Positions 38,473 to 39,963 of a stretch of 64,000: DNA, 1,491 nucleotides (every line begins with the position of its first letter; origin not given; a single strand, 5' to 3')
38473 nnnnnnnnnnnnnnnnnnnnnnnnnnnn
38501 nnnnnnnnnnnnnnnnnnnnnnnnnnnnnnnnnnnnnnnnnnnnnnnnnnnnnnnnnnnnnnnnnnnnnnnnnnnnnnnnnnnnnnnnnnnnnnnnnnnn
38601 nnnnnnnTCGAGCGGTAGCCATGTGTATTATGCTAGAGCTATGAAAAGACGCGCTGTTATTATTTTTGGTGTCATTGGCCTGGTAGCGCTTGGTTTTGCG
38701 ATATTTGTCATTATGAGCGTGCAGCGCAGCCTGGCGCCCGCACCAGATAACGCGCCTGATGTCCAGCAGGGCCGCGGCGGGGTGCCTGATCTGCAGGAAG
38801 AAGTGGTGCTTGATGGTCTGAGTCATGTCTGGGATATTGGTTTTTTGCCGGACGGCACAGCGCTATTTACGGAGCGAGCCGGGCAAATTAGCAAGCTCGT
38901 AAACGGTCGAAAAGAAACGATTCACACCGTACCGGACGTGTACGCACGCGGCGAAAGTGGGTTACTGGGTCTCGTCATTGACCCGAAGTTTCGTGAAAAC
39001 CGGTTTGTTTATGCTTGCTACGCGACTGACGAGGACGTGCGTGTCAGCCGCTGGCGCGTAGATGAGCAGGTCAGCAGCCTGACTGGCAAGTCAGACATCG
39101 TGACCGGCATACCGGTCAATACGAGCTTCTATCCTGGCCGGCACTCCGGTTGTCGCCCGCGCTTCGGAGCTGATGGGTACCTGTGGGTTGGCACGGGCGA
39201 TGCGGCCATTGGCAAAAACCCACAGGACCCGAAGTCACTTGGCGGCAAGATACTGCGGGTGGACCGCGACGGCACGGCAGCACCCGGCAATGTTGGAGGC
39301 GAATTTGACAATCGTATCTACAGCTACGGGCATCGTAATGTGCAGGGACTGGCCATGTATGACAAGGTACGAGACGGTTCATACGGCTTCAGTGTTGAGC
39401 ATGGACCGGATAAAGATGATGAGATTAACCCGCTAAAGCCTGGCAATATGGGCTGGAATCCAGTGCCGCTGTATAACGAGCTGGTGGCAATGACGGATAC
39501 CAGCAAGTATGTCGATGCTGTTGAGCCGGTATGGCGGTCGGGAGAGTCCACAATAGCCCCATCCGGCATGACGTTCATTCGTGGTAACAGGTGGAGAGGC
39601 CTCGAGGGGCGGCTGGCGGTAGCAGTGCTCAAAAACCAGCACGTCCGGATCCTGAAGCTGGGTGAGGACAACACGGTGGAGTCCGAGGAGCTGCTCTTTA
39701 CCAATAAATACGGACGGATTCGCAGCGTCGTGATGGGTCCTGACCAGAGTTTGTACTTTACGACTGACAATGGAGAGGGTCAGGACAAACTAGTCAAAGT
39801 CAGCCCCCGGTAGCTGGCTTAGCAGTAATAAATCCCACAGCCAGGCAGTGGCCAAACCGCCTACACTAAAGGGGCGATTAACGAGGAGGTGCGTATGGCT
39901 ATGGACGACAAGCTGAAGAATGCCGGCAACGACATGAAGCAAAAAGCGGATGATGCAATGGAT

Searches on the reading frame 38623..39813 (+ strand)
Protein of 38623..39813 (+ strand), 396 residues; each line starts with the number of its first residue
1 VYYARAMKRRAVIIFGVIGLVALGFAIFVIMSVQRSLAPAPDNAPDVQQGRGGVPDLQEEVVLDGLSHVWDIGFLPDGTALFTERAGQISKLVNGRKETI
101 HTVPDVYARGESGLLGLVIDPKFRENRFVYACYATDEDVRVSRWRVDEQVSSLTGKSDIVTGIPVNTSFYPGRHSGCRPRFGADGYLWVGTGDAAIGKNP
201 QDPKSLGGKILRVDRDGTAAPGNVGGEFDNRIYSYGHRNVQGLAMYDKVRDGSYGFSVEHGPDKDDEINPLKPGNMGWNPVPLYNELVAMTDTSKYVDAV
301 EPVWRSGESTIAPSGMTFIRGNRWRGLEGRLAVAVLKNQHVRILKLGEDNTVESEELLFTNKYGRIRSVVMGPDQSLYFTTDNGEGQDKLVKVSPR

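Call 74: search_protein_families(library=pfam, proteins=[window:38623-39813:+], max_evalue=0.01)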
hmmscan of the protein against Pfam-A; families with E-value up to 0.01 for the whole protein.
window:38623-39813:+ (396 aa): 1 family
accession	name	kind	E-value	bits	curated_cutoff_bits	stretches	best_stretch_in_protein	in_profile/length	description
PF07995.17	GSDH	-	7e-75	252.8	25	1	66-387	1-329/332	Glucose / Sorbosone dehydrogenase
